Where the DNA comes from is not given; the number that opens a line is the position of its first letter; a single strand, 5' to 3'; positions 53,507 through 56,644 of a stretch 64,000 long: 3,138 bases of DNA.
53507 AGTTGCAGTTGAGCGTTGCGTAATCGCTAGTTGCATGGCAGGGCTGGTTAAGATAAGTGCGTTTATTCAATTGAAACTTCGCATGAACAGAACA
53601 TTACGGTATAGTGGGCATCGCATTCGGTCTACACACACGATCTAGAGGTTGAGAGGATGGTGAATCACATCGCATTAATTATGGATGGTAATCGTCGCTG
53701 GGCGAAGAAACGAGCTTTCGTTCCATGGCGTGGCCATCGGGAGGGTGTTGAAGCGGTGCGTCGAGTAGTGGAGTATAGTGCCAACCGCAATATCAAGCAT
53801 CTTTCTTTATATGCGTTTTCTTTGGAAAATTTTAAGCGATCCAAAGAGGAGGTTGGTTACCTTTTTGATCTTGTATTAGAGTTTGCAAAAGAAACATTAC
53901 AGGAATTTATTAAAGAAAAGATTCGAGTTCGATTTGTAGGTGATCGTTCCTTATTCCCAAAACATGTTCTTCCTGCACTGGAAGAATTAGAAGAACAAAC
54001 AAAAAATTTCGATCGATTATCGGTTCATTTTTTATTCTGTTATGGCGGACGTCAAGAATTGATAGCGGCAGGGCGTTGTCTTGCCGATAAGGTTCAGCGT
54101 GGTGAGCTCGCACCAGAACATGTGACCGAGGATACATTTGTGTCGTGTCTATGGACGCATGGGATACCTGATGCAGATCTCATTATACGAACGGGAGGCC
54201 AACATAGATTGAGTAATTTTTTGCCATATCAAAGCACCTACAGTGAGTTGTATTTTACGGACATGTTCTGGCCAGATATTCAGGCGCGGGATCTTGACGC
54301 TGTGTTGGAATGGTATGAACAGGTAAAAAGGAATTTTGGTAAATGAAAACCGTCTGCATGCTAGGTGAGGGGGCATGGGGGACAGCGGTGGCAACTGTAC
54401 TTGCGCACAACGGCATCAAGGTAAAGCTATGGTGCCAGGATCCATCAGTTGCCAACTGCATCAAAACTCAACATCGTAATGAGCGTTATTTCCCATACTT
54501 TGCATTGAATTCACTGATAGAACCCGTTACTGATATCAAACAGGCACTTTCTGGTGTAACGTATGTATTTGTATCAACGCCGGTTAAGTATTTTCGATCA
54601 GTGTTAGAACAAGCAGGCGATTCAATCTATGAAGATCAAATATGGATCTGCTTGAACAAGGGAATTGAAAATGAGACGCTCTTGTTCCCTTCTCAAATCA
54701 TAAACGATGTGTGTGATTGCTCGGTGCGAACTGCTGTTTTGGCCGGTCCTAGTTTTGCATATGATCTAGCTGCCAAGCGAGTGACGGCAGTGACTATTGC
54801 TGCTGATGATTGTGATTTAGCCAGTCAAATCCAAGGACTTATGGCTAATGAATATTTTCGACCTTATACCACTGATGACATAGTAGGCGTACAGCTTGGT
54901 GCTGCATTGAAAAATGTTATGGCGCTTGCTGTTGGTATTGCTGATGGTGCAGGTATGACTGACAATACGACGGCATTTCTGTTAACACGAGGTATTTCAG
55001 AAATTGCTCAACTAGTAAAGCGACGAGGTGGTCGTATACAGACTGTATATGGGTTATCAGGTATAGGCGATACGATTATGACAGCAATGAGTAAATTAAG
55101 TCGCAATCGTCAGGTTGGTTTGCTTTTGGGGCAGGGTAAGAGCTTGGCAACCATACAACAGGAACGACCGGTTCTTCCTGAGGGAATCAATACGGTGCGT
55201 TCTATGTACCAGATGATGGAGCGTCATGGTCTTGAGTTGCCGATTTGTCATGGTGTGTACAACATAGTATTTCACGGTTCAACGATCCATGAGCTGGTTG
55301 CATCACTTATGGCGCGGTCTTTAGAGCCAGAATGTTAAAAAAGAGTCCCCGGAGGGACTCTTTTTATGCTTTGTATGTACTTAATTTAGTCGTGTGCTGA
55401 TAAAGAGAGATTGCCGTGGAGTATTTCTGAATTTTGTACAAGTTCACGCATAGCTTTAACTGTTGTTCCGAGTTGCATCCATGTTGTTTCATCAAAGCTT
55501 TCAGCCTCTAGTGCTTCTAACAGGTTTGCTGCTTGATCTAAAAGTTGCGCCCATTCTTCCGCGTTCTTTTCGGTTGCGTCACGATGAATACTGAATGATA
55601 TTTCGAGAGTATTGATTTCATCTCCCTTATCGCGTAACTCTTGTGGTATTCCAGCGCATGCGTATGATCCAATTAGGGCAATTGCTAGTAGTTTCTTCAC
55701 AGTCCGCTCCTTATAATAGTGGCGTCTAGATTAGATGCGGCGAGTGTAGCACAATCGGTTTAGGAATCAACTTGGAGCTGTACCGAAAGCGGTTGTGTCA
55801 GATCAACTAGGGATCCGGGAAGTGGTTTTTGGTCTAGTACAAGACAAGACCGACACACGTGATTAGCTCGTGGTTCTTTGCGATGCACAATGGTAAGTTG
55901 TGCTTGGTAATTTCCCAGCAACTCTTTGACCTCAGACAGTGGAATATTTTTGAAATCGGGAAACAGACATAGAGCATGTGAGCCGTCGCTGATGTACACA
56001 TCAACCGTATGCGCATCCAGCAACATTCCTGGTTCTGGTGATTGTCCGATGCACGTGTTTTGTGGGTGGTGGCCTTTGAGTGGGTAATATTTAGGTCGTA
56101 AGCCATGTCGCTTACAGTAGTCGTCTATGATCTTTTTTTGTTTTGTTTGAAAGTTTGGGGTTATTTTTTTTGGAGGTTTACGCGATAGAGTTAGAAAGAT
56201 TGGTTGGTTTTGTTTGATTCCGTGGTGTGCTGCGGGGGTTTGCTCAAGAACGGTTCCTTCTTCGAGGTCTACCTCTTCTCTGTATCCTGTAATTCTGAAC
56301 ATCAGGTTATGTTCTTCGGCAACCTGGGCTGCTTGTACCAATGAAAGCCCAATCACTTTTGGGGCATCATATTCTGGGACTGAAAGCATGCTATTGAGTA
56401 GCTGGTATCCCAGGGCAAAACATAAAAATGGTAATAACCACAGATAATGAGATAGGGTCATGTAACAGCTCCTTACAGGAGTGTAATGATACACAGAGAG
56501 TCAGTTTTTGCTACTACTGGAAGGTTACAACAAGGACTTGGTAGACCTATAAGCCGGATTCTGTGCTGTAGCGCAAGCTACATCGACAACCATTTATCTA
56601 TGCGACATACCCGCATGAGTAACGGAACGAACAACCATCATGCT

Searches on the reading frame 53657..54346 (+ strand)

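Call 31: search_protein_families(library=pfam, proteins=[window:53657-54346:+], max_evalue=0.00001)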
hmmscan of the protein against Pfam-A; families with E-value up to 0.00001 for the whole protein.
window:53657-54346:+ (229 aa): 1 family
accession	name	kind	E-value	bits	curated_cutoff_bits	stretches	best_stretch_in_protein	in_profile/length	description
PF01255.24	Prenyltransf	-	1.6e-72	244.1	27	1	8-228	1-219/219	Putative undecaprenyl diphosphate synthase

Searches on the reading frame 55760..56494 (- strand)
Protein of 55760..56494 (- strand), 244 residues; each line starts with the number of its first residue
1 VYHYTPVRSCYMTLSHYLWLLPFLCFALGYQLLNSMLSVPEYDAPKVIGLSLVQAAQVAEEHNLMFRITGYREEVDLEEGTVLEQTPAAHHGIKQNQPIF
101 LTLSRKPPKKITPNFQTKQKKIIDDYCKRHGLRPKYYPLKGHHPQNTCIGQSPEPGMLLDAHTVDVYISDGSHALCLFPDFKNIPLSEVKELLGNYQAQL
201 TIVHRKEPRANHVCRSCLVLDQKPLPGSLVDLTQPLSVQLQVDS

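Call 31: search_protein_families(library=pfam, proteins=[window:55760-56494:-], max_evalue=0.00001)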
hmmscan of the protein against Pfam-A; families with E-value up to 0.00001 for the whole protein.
window:55760-56494:- (244 aa): 1 family
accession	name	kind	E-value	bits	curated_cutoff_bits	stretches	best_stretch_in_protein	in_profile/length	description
PF03793.24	PASTA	-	4.4e-16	59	23.2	1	44-104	3-63/64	PASTA domain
